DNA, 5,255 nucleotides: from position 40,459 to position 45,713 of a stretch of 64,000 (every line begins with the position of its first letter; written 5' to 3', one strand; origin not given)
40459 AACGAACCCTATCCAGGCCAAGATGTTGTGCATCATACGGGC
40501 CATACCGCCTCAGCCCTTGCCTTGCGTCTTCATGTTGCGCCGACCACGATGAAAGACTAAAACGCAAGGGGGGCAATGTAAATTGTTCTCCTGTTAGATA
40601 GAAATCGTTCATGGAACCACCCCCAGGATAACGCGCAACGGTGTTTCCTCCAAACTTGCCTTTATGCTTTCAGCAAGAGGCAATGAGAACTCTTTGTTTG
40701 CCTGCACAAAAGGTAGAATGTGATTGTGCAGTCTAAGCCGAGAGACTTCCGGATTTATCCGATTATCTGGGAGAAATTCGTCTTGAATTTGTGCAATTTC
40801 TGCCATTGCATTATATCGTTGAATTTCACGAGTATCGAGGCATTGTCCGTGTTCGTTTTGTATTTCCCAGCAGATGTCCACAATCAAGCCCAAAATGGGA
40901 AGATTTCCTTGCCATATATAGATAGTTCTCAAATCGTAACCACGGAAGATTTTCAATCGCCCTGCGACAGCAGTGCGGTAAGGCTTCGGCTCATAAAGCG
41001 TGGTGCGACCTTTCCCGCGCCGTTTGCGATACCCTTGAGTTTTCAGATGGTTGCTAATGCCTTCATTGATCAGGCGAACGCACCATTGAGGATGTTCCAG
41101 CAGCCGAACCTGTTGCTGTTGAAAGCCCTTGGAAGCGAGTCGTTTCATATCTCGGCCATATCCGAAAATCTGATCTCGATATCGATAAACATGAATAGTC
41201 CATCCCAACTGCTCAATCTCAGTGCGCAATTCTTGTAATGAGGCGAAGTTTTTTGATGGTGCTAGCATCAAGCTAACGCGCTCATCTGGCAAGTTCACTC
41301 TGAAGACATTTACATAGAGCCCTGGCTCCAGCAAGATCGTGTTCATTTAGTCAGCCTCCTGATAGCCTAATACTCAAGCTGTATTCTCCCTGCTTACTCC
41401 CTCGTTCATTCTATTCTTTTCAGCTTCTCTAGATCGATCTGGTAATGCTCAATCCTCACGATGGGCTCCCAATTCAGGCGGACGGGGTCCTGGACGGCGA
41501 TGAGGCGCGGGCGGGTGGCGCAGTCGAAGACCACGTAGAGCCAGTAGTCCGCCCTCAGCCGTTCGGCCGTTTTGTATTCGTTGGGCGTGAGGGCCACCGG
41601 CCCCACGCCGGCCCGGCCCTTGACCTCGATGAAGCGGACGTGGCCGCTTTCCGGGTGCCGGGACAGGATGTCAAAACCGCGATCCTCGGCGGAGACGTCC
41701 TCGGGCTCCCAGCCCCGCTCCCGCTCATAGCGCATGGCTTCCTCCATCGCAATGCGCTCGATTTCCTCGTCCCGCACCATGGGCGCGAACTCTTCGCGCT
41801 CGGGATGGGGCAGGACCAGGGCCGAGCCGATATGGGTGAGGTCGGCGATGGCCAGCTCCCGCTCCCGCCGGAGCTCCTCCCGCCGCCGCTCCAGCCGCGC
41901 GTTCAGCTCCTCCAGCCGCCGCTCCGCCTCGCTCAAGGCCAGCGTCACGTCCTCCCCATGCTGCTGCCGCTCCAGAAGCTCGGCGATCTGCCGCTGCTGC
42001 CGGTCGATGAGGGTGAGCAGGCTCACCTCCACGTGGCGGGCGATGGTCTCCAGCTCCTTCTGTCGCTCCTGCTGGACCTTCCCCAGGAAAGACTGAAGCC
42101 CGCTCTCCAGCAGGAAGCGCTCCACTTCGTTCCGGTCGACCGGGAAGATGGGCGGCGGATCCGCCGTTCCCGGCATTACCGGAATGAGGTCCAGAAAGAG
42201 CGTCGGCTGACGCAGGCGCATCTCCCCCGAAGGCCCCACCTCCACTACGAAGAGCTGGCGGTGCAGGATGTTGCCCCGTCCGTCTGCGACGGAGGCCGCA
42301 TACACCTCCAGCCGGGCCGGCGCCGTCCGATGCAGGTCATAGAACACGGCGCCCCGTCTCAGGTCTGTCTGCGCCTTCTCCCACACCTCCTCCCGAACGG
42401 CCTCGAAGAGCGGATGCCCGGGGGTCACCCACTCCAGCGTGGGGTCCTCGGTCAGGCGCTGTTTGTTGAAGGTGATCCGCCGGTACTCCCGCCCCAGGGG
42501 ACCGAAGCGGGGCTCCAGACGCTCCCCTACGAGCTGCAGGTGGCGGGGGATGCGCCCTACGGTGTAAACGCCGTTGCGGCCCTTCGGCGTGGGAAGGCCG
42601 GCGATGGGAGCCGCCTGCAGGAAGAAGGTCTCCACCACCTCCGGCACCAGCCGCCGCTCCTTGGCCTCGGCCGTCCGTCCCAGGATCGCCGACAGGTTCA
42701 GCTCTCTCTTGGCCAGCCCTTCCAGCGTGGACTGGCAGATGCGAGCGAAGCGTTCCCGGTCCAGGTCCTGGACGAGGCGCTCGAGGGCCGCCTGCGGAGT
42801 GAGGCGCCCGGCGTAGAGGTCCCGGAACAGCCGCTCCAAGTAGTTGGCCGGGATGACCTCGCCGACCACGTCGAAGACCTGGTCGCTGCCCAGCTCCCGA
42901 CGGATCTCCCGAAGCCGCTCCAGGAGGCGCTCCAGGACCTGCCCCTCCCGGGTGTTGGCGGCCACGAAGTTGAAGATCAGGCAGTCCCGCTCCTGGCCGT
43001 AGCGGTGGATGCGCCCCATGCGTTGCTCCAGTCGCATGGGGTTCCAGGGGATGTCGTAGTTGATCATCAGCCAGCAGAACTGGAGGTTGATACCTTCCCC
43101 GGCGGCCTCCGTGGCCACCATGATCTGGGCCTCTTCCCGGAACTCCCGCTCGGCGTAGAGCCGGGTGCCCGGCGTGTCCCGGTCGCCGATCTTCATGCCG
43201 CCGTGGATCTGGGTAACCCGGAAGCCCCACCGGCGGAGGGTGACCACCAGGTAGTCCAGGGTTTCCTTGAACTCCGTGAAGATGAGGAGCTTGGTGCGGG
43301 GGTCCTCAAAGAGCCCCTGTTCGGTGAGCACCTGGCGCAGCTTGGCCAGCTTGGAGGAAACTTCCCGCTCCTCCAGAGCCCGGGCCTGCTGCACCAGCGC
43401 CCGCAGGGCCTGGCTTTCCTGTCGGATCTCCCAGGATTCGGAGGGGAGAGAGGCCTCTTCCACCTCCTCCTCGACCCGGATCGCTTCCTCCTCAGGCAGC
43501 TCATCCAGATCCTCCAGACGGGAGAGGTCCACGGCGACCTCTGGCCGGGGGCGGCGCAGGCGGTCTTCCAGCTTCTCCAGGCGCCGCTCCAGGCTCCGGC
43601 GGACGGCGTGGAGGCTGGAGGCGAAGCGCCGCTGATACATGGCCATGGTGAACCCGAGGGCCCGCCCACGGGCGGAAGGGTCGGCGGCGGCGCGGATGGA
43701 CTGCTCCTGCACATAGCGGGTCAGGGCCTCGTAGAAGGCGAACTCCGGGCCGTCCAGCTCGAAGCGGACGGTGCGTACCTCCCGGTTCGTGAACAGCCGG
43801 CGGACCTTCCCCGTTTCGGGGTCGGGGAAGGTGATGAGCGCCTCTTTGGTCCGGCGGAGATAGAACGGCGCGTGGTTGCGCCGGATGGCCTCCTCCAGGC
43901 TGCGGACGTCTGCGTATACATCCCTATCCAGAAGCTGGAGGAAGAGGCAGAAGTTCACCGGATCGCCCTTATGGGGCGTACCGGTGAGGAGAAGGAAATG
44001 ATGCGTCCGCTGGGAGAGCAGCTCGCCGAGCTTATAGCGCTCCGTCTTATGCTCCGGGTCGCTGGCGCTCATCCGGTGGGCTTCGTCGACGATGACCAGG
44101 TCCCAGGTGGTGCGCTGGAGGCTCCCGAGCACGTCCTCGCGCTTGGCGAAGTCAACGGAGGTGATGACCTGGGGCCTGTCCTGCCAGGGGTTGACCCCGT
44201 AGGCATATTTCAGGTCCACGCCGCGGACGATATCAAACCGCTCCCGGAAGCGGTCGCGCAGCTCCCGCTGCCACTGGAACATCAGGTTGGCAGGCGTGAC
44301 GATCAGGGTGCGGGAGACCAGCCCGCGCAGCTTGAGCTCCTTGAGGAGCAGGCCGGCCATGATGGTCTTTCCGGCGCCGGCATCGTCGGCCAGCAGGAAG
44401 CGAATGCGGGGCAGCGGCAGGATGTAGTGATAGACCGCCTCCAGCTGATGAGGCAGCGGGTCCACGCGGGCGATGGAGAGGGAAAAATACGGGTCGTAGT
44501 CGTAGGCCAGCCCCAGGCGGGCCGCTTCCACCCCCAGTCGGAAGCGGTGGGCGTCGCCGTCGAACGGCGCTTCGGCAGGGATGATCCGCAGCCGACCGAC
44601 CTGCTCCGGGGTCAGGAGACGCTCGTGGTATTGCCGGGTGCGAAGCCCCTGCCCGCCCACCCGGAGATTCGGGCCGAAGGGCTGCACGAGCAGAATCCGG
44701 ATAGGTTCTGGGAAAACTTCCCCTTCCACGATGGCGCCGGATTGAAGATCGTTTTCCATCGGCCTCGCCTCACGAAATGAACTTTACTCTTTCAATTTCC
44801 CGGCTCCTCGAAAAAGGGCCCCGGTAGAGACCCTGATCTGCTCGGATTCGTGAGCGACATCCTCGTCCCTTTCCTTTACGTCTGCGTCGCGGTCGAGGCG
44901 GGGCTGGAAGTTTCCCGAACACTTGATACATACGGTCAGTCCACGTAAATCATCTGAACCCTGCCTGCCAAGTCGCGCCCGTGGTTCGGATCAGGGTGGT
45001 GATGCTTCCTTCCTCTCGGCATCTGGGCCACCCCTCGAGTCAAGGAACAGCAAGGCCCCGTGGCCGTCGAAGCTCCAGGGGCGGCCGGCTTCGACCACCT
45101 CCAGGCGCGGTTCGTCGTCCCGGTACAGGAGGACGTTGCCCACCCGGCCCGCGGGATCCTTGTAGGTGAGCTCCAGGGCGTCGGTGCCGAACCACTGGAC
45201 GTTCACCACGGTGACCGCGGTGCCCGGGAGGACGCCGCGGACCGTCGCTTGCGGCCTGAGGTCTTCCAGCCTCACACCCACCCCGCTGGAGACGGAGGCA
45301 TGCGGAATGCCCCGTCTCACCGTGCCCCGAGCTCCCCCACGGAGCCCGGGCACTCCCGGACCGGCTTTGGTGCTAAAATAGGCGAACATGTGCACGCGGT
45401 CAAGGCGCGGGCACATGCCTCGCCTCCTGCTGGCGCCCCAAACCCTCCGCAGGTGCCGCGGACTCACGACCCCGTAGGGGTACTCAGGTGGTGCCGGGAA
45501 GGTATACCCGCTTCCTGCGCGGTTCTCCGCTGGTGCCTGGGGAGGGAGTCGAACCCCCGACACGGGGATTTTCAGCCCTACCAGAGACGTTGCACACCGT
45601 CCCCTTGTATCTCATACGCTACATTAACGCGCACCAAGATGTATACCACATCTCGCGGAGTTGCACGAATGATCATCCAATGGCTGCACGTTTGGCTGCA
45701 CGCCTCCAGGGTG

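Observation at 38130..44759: Candidate new short-pAgo defense module: inactive MID-PIWI Argonaute + effector-less partner + Ymh-family HEPN (Rx4H) + SNF2-DUF3883 helicase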

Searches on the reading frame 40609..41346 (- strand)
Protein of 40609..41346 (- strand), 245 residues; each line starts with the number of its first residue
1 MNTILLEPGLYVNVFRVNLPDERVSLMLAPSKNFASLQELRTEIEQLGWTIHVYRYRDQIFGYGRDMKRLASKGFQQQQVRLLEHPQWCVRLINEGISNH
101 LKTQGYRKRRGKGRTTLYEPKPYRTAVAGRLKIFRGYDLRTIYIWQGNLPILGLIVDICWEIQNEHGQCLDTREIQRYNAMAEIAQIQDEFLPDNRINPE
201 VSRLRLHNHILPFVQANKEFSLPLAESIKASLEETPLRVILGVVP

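Call 3: search_protein_families(library=pfam, proteins=[window:40609-41346:-], max_evalue=0.1)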
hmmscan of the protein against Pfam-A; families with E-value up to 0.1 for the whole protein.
window:40609-41346:- (245 aa): 2 families
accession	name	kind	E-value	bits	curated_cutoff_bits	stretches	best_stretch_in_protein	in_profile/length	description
PF17866.7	AAA_lid_6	-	0.019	15.4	24.3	1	54-86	13-45/60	AAA lid domain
PF11444.14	DUF2895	-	0.036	14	22.6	1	46-95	102-151/198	Protein of unknown function (DUF2895)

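Call 4: search_protein_families(library=padloc, proteins=[window:40609-41346:-], max_evalue=0.1)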
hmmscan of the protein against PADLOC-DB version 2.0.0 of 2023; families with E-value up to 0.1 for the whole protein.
window:40609-41346:- (245 aa): 2 families
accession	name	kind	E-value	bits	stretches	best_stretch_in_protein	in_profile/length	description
PDLC02395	pAgo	-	6.5e-07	26.3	1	9-157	3-148/656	-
PDLC02379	pAgo_II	-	0.00017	18.1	1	11-159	2-146/724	Class II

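Call 18: search_solved_structures(query=window:40609-41346:-, max_evalue=10)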
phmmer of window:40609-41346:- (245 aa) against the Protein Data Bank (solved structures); distinct sequences matched with E-value up to 10: 2.
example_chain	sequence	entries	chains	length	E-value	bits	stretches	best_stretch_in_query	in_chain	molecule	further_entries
7nk1_F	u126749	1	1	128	1.4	11.3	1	120-172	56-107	Nanobody8201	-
7nik_F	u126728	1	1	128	1.8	11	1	123-172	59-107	Nanobody8189 core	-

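Call 45: find_homologous_proteins(query=window:40609-41346:-, max_evalue=0.001)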
Query window:40609-41346:- (245 aa): 75 proteins with E <= 0.001 among 579 candidates.
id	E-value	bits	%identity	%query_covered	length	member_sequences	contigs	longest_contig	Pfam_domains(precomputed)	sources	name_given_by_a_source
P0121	6.0e-159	545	98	100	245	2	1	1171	-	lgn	-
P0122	9.1e-105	367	67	99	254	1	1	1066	-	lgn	-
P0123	4.3e-103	362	64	100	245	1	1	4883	-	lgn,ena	-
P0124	1.4e-100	354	64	99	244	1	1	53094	-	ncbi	-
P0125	2.2e-99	350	63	99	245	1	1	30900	-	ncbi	ncbi:MAG: hypothetical protein Kow0042_13190 [Calditrichia bacterium]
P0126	4.8e-99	349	62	99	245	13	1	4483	-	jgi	jgi:hypothetical protein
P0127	1.4e-98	347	62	99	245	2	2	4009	-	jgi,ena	-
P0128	3.2e-98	346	62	99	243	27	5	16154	-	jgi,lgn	jgi:hypothetical protein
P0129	7.4e-98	345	63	99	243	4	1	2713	-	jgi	jgi:hypothetical protein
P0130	5.1e-97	342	61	99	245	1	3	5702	-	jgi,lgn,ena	-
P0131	5.2e-94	332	60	99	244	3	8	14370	-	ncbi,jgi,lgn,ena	-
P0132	4.4e-92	326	60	99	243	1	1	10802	-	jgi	-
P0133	1.2e-91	324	59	99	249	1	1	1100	-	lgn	-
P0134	2.8e-91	323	60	99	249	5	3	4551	-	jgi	-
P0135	4.4e-90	319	62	92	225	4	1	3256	-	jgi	-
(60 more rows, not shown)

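Call 58: predict_structure(alignment_id=A3)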
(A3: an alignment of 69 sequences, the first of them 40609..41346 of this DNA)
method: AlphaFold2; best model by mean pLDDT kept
length: 245 residues; sequences in the alignment: 69
mean_pLDDT: 91.7   pTM: 0.87
mean pLDDT of the five models: 91.7, 90.9, 89.6, 89.5, 89.1
residues with pLDDT >= 90: 208; 70-90: 25; 50-70: 10; < 50: 2
segments of 3 or more residues with pLDDT < 50: none
pLDDT, mean of each block of 10 residues (from residue 1): 67 93 96 92 94 94 96 96 95 95 92 83 95 96 92 95 94 92 94 93 91 96 95 89 62
secondary structure, 60 per line:
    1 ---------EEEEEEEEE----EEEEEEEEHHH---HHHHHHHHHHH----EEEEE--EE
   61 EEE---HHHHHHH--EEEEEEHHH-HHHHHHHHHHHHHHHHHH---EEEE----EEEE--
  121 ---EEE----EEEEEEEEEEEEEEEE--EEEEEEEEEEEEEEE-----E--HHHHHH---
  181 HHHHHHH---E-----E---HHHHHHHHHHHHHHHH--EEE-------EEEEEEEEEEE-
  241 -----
elements in order: E10-18 E23-30 H37-47 E52-56 E59-63 H67-73 E76-81 H86-103 E107-110 E115-118 E124-126 E131-146 E149-163 H172-177 H181-187 H201-216 E219-221 E229-239

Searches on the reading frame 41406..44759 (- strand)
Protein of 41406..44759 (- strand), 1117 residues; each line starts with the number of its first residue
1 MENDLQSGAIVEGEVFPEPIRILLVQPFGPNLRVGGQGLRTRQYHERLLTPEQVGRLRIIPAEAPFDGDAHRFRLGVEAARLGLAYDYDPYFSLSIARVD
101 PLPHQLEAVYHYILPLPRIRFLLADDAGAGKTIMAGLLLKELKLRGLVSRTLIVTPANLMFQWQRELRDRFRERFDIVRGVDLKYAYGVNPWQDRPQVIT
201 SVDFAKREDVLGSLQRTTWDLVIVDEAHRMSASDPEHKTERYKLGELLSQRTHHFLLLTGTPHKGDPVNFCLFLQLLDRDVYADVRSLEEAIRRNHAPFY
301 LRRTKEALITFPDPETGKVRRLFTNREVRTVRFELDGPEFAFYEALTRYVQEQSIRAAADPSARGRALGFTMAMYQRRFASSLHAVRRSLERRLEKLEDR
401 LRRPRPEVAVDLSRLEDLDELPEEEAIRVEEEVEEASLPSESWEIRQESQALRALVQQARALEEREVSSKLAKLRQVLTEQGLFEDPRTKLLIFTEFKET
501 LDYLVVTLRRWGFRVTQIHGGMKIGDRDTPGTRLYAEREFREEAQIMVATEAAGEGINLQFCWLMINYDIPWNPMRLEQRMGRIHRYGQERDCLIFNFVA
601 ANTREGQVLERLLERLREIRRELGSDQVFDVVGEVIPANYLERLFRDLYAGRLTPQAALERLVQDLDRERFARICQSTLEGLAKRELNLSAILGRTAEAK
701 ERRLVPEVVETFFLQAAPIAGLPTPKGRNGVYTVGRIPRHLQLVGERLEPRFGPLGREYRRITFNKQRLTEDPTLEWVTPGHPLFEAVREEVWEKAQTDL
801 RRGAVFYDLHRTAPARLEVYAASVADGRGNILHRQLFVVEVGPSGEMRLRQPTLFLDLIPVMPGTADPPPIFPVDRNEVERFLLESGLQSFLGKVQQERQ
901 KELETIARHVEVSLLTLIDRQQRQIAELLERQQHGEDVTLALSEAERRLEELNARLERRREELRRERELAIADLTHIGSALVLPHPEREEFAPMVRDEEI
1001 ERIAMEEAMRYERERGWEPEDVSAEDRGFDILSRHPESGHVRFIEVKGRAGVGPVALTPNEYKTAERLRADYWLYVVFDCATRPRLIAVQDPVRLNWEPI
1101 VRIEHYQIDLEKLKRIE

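Call 3: search_protein_families(library=pfam, proteins=[window:41406-44759:-], max_evalue=0.1)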
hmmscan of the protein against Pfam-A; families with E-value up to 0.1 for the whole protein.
window:41406-44759:- (1117 aa): 10 families
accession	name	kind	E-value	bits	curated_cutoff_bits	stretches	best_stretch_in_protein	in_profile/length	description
PF13020.12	NOV_C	-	7.7e-23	80.8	22.1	1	1000-1087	1-89/91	Protein NO VEIN, C-terminal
PF00271.37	Helicase_C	-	7.4e-22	78.1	23.5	1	471-588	3-110/110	Helicase conserved C-terminal domain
PF00176.29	SNF2-rel_dom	-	2.7e-16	60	24.9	1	122-295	21-196/290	SNF2-related domain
PF04851.21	ResIII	-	1.3e-10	41.9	22.5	1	100-263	3-163/164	Type III restriction enzyme, res subunit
PF00270.35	DEAD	-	4.9e-06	26.8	26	1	120-263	16-161/167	DEAD/DEAH box helicase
PF09848.15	SLFN-g3_helicase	-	0.00046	20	24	1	126-249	9-112/354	Schlafen group 3, DNA/RNA helicase domain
PF22590.2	Cas3-like_C_2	-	0.0034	18.1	27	1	514-587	31-104/106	CRISPR-associated nuclease/helicase Cas3, C-terminal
PF18766.7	SWI2_SNF2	-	0.016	15.3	26.7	0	128-263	28-156/221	SWI2/SNF2 ATPase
PF13401.12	AAA_22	-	0.02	15.7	27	1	127-263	14-125/130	AAA domain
PF13872.12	AAA_34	-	0.066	12.5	27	0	103-185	45-127/306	P-loop containing NTP hydrolase pore-1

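Call 4: search_protein_families(library=padloc, proteins=[window:41406-44759:-], max_evalue=0.1)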
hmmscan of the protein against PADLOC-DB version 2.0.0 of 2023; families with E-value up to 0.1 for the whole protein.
window:41406-44759:- (1117 aa): 64 families (the best 25 are shown)
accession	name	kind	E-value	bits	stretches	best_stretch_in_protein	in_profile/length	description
PDLC00659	HmaA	-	5.3e-190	631.9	1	4-1078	6-1131/1176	SNF2 helicase / DEAD-box helicase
PDLC02620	DrmD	-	1.1e-123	412.3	1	5-637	2-627/1060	DrmD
PDLC02500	BrxHI|BrxHII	-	1.4e-112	375.9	1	62-666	52-648/933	BrxHI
PDLC02621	DrmD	-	8.8e-97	323.5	1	103-973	124-1012/1040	DrmD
PDLC02504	BrxHI|BrxHII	-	6e-94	313.8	1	70-968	79-954/971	BrxHII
PDLC02572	DrmA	-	5.8e-62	207.9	1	105-625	123-666/1043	DrmA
PDLC02634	DrmD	-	7.6e-62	207.3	1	92-630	83-624/900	DrmD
PDLC02619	DrmD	-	3.1e-60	202.3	2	88-518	20-443/872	DrmD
PDLC02623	DrmD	-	6e-54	181.2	3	330-635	405-670/1040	DrmD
PDLC02632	DrmD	-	6.6e-50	168.3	1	115-602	137-640/662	DrmD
PDLC02633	DrmD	-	8.4e-46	154.3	1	105-606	130-651/839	DrmD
PDLC02843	DpdE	-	8.4e-38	127.9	2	99-289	157-326/1091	DpdE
PDLC02840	DpdE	-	2.1e-37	126.9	2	98-283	157-323/1091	DpdE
PDLC02853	DpdE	-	2.9e-36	122.9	2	61-303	58-308/985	DpdE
PDLC02624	DrmD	-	2.5e-33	113.5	1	139-603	2-482/652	DrmD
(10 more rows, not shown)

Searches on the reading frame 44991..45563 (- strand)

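Call 36: search_protein_families(library=pfam, proteins=[window:44991-45563:-], max_evalue=0.001)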
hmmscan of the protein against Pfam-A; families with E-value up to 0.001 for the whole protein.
window:44991-45563:- (190 aa): 0 families

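Call 37: search_protein_families(library=padloc, proteins=[window:44991-45563:-], max_evalue=0.00001)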
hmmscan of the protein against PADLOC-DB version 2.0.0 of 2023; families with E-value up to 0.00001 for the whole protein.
window:44991-45563:- (190 aa): 1 family
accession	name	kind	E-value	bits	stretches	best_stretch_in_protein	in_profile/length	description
PDLC00659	HmaA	-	6.1e-19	65.4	1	97-171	2-76/1176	SNF2 helicase / DEAD-box helicase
